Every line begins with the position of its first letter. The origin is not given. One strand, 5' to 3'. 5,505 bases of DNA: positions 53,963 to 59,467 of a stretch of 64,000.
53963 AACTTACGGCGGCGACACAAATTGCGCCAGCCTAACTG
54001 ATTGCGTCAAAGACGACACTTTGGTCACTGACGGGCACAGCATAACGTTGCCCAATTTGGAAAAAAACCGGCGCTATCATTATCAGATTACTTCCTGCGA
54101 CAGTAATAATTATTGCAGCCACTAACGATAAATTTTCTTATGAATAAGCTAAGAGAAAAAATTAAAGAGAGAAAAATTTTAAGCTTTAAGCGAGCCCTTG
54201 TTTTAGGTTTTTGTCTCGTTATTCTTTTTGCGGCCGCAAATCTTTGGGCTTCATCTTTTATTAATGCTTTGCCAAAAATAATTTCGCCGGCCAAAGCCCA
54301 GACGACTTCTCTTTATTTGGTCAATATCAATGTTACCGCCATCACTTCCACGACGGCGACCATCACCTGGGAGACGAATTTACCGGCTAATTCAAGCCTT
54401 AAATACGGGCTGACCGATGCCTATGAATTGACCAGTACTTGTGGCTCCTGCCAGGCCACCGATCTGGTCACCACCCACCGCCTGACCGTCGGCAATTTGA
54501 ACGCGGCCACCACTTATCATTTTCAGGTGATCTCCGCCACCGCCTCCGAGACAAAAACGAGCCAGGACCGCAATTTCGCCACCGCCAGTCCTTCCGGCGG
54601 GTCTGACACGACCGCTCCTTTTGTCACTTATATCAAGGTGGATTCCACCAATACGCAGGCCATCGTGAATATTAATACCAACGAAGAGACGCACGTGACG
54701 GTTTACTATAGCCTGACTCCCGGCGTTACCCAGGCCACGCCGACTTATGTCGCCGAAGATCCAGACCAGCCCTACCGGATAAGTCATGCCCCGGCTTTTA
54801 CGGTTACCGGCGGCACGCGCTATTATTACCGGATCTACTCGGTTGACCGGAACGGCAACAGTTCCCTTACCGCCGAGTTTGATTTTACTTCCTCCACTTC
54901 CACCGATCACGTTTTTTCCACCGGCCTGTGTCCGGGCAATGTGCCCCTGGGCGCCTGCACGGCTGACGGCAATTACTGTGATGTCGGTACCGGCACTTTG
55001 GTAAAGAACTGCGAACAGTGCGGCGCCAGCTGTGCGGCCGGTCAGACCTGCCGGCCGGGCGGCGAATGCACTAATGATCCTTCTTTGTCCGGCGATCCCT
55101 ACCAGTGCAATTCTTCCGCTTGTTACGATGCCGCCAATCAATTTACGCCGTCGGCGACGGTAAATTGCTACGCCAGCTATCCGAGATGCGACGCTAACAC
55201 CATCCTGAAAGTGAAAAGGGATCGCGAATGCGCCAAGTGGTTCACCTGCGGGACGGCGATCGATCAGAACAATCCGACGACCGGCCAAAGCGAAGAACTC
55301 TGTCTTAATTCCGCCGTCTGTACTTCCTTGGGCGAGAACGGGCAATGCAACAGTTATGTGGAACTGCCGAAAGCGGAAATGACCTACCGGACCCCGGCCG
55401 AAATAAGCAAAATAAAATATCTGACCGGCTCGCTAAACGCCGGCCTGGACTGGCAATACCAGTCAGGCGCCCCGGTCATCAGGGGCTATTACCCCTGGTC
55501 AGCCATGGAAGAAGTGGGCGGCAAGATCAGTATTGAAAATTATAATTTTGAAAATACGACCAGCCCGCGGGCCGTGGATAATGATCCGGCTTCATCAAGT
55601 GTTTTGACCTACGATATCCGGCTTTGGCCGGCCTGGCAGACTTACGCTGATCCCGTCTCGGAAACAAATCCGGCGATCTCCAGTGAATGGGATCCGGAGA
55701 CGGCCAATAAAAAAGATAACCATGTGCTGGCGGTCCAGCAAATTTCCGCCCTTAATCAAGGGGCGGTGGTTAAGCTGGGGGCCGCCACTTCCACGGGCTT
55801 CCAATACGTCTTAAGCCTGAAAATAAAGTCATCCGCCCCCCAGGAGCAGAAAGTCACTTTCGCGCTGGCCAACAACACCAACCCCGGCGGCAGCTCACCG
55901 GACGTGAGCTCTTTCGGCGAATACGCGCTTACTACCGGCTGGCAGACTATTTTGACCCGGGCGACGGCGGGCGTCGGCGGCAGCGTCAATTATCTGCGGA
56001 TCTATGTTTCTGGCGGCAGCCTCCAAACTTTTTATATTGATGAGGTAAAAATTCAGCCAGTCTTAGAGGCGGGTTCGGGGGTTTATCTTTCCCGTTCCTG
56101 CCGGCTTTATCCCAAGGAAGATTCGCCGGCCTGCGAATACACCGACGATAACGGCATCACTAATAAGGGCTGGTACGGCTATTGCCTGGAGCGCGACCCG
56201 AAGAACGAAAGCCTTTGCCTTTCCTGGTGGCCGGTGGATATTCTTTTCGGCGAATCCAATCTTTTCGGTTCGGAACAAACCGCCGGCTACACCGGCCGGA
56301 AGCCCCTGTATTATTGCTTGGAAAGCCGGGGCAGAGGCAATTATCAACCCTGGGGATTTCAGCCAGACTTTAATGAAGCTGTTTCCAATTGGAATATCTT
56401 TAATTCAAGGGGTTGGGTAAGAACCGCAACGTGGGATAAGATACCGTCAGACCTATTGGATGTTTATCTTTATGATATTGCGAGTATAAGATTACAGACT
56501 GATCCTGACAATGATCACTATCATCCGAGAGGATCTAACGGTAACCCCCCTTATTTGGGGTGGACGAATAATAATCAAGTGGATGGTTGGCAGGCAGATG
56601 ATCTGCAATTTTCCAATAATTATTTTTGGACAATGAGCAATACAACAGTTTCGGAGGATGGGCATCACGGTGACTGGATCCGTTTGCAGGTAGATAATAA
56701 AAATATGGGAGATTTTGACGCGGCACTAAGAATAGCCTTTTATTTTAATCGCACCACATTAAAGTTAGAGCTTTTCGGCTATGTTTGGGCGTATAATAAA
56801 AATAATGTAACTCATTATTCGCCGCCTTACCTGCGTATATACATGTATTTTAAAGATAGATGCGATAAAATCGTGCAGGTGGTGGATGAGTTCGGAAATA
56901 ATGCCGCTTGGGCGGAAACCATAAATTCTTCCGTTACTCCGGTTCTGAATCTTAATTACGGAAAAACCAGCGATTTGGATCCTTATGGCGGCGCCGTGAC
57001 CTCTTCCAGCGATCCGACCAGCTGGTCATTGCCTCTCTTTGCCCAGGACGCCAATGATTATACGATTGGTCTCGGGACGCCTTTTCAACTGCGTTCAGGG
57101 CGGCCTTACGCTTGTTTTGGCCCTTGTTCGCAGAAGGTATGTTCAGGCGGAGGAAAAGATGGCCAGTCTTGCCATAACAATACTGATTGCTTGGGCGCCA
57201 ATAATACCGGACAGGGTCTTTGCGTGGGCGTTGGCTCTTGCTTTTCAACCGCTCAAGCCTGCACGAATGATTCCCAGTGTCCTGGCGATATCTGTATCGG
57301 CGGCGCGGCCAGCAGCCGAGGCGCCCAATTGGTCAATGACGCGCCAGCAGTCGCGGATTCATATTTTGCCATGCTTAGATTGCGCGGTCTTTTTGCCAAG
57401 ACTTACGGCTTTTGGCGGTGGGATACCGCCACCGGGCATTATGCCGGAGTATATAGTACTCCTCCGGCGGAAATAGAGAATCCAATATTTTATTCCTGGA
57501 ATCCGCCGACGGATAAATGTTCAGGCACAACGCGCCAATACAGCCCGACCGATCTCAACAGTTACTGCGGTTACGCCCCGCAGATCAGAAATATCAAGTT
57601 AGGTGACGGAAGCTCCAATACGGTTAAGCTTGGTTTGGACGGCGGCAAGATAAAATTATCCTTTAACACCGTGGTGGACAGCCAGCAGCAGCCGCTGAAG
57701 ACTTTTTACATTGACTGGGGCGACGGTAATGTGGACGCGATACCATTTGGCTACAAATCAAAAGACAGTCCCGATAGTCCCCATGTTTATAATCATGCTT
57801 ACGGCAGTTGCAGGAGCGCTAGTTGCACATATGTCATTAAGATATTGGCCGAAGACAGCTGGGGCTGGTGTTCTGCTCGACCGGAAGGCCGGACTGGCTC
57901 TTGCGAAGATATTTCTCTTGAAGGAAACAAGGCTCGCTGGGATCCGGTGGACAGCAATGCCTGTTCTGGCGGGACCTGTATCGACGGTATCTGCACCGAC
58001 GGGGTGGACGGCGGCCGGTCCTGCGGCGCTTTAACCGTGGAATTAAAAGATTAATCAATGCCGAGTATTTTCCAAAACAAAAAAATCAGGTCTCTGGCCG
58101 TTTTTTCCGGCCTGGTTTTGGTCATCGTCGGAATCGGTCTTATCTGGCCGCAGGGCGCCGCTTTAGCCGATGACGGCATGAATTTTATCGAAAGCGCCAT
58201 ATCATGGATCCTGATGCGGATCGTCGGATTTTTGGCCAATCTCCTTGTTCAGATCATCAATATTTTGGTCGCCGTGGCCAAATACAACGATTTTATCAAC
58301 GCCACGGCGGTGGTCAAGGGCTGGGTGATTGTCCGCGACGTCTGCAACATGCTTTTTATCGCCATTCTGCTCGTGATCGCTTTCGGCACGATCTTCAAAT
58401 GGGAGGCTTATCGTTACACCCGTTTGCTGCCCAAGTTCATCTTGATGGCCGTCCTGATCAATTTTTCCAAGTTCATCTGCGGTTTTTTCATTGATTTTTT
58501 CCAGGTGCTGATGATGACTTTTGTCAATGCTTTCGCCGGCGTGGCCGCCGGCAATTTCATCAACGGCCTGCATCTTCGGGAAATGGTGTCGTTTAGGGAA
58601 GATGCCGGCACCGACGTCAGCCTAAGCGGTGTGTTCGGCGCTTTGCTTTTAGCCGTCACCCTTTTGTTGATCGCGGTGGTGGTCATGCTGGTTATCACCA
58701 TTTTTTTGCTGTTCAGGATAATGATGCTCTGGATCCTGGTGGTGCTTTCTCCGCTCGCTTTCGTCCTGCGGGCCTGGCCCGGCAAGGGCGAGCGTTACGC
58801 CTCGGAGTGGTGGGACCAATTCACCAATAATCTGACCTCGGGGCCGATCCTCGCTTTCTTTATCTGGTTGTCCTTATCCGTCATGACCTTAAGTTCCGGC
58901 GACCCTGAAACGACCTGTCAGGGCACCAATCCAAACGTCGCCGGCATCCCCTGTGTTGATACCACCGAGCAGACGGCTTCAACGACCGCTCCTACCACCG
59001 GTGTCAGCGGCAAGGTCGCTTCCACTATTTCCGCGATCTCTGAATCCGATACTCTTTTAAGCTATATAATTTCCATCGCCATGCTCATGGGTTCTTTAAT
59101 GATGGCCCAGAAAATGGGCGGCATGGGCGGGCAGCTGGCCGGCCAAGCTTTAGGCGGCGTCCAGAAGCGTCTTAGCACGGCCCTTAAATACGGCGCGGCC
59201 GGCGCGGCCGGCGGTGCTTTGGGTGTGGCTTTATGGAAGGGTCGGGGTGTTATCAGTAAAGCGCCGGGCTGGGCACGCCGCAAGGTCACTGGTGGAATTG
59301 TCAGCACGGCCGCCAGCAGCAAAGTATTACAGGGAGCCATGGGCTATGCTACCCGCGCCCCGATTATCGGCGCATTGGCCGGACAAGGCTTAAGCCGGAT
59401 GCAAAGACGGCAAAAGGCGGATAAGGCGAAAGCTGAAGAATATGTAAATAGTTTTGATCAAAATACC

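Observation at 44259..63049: Six-gene operon of giant Cys-rich surface proteins, a polytopic membrane protein and a paralogous pair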

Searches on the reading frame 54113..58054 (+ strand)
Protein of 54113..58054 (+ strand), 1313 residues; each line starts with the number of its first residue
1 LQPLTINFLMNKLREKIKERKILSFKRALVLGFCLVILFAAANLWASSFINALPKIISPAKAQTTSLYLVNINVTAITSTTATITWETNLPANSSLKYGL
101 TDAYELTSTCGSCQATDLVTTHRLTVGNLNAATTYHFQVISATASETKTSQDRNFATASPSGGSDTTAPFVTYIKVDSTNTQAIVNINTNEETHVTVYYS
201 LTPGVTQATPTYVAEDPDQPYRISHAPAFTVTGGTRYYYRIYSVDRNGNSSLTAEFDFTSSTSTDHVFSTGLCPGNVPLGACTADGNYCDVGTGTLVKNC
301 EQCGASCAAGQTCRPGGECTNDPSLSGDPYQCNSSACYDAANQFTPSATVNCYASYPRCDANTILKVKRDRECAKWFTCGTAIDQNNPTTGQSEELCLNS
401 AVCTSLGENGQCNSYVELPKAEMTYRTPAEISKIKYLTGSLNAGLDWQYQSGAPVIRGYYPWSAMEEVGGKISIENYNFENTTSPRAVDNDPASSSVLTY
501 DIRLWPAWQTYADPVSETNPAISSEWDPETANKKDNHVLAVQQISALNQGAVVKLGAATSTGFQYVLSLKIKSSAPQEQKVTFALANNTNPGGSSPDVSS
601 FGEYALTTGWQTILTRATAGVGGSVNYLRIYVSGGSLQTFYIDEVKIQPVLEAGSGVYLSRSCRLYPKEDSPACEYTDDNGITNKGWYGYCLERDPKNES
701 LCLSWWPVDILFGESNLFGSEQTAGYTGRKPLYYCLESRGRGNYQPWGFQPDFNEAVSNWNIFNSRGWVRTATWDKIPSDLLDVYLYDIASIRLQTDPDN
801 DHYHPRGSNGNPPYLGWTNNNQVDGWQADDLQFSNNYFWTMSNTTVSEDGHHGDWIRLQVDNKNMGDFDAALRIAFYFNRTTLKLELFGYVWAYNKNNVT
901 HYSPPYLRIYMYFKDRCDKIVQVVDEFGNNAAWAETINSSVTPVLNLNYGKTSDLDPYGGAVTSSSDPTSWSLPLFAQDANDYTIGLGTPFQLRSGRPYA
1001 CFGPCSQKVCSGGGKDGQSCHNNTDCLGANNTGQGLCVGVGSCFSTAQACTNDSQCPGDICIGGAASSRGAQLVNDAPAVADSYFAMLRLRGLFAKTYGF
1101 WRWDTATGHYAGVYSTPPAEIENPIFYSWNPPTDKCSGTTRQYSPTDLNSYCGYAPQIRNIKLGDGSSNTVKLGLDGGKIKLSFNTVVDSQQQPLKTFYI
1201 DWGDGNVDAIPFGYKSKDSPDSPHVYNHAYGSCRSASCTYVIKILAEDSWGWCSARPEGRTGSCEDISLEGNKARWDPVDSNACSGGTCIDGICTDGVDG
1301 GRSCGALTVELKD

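Call 5: search_protein_families(library=pfam, proteins=[window:54113-58054:+], max_evalue=0.1)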
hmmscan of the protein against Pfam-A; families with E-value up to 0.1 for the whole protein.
window:54113-58054:+ (1313 aa): 3 families
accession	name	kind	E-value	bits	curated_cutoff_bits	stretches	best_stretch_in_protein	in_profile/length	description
PF16656.11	Pur_ac_phosph_N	-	1.2e-09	39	30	1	70-157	4-93/93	Purple acid Phosphatase, N-terminal domain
PF00041.27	fn3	-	0.00017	22.2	25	1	71-146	5-74/84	Fibronectin type III domain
PF02018.23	CBM_4_9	-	0.0041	17.9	25.9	1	477-634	7-131/136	Carbohydrate binding domain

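Call 6: search_protein_families(library=ncbifam, proteins=[window:54113-58054:+], max_evalue=0.1)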
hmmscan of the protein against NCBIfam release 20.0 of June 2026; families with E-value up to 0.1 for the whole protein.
window:54113-58054:+ (1313 aa): 1 family
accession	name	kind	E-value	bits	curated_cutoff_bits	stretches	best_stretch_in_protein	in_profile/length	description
NF052434.1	Mep72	equivalog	0.011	14.3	645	1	528-645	455-573/573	biofilm-associated metzincin protease Mep72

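Call 35: search_solved_structures(query=window:54113-58054:+, max_evalue=1)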
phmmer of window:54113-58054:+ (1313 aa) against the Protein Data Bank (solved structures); distinct sequences matched with E-value up to 1: 8.
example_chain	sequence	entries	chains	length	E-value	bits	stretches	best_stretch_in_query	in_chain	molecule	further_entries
2dju_A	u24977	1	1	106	0.00084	20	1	70-144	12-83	Receptor-type tyrosine-protein phosphatase F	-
6tpv_A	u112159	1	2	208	0.0058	17.2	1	71-143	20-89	Receptor-type tyrosine-protein phosphatase F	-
6tpw_A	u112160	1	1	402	0.017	15.7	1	71-143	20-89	Receptor-type tyrosine-protein phosphatase F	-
1x5g_A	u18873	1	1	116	0.023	15.2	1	71-162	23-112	Neogenin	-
3b83_A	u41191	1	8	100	0.06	13.9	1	71-159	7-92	TEN-D3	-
2rbl_A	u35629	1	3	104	0.063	13.8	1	72-157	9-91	Tenascin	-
1x5l_A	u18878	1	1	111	0.13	12.7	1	70-164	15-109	Ephrin type-A receptor 8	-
2rb8_A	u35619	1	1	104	0.28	11.7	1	72-157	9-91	Tenascin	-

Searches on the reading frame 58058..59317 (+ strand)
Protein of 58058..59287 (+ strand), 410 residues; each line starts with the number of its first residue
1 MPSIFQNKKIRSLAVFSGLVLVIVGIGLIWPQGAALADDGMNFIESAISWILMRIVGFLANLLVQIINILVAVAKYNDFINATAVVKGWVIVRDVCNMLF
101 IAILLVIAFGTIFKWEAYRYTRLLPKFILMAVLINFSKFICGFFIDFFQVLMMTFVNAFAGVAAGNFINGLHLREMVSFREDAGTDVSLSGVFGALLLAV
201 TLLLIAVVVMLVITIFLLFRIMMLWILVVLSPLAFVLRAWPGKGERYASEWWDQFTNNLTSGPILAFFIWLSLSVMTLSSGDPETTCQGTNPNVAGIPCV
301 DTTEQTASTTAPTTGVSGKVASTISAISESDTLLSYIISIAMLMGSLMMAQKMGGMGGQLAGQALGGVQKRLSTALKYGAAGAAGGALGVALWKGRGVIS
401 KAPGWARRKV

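Call 12: search_protein_families(library=pfam, proteins=[window:58058-59287:+], max_evalue=10)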
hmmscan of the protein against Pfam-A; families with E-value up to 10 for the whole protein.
seq(410 aa): 0 families

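Call 43: predict_structure(alignment_id=A2)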
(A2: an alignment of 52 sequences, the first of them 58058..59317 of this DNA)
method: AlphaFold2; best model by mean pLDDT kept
length: 420 residues; sequences in the alignment: 52
mean_pLDDT: 76.5   pTM: 0.69
mean pLDDT of the five models: 76.5, 74.3, 72.9, 72.6, 71.0
residues with pLDDT >= 90: 143; 70-90: 151; 50-70: 62; < 50: 64
segments of 3 or more residues with pLDDT < 50: 34-38, 301-323, 385-390, 395-402, 404-420
pLDDT, mean of each block of 10 residues (from residue 1): 64 80 70 50 80 89 92 90 95 95 92 89 91 94 95 92 77 71 67 85 89 92 95 94 92 94 91 80 55 53 43 38 57 81 84 72 79 78 52 48 44 42
secondary structure, 60 per line:
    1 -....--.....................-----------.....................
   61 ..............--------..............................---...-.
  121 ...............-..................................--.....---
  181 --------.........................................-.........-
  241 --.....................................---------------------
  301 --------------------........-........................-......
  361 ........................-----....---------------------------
elements in order: H2-5 H8-28 H40-74 H83-112 H120-135 H137-170 H173-177 H189-229 H231-239 H243-279 H321-328 H330-353 H355-384 H390-393
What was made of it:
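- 58058..61684 (+): g5: extended VirB6/TrbL-like polytopic membrane protein. The helical membrane domain covers aa 1 to about 385. A 788-aa charged, partly repetitive hydrophilic tail follows. Model pLDDT 76.5, pTM 0.69 (call 43).
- On VirB6/TrbL (for g5): The model is helical, with pLDDT above 85 through most of aa 50-280 (call 43).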

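Call 46: fold_search(model_id=the predicted structure, library=pdb)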
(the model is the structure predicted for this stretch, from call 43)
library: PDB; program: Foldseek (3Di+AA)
matches with E <= 10: 199; with E <= 0.001: 0
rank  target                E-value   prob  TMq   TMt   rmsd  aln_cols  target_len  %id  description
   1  7o3v_J                4.3e-03  1.00  0.35  0.50   8.0       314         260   16  Stalk complex structure (TrwJ/VirB5-TrwI/VirB6) from the fully-assembled R388 type IV secretion system determined by c (released 2022-06-22)
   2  7o3v_F                7.0e-03  1.00  0.29  0.42   8.9       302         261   16  Stalk complex structure (TrwJ/VirB5-TrwI/VirB6) from the fully-assembled R388 type IV secretion system determined by c (released 2022-06-22)
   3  8rtd_L                7.6e-03  0.99  0.23  0.32  16.4       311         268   14  Stalk-Arches-IMC structure from the fully-assembled R388 type IV secretion system determined by cryo-EM. (released 2024-06-19)
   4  8rt9_F                1.0e-02  1.00  0.32  0.44   8.7       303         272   15  Stalk complex full-length structure (TrwJ/VirB5-TrwI/VirB6) from the fully-assembled R388 type IV secretion system det (released 2024-06-19)
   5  7o3v_G                1.3e-02  1.00  0.28  0.39   9.6       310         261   16  Stalk complex structure (TrwJ/VirB5-TrwI/VirB6) from the fully-assembled R388 type IV secretion system determined by c (released 2022-06-22)
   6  8rtd_H                1.6e-01  0.84  0.23  0.39  16.1       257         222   14  Stalk-Arches-IMC structure from the fully-assembled R388 type IV secretion system determined by cryo-EM. (released 2024-06-19)
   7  7jh5_B                2.0e-01  0.35  0.17  0.23  25.6       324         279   13  Co-LOCKR: de novo designed protein switch (released 2020-09-02)
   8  7jh5_A                2.5e-01  0.23  0.16  0.21  27.2       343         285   11  Co-LOCKR: de novo designed protein switch (released 2020-09-02)
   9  7udn_B                2.7e-01  0.33  0.18  0.24  22.9       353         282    9  Crystal structure of designed helical repeat protein RPB_PLP1_R6 in alternative conformation 2 (released 2023-03-22)
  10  7o3v_H                3.2e-01  0.89  0.26  0.48  10.5       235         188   17  Stalk complex structure (TrwJ/VirB5-TrwI/VirB6) from the fully-assembled R388 type IV secretion system determined by c (released 2022-06-22)
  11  7n6g_3O               3.5e-01  0.13  0.12  0.13  52.4       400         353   11  C1 of central pair (released 2022-05-18)
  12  7sqc_1K               4.4e-01  0.11  0.11  0.13  51.0       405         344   10  Ciliary C1 central pair apparatus isolated from Chlamydomonas reinhardtii (released 2022-04-13)
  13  7sqc_1J               5.8e-01  0.16  0.14  0.16  36.3       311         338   11  Ciliary C1 central pair apparatus isolated from Chlamydomonas reinhardtii (released 2022-04-13)
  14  9f63                  6.0e-01  0.09  0.10  0.10  24.2       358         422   14  Crystal structure of Saccharomyces cerevisiae pH nine-sensitive protein 1 (PNS1) (released 2024-05-15)
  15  7n6g_3P               6.3e-01  0.20  0.14  0.16  38.5       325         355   14  C1 of central pair (released 2022-05-18)
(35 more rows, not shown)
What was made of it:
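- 58058..61684 (+): The six best Foldseek hits are all chains of the R388 TrwJ/VirB5-TrwI/VirB6 stalk (7o3v, 8rt9, 8rtd): probability 0.84-1.00 (five of them 0.99 or higher), best E 4e-3, TM-target up to 0.50 (call 46).
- On VirB6/TrbL (for g5): The six best PDB matches are all chains of the R388 TrwJ/VirB5-TrwI/VirB6 stalk: probability 0.84-1.00 (five of them 0.99 or higher), best E 4.3e-3, TM 0.35 on the query and up to 0.50 on the target (call 46).
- Fold match to TrwI/VirB6 (call 46). Its fold match is modest, at TM 0.35/0.50 and E 4e-3 (call 46). It is encoded immediately before VirB6, which in R388 forms the stalk together with VirB5 (the call 46 hits are to that complex).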
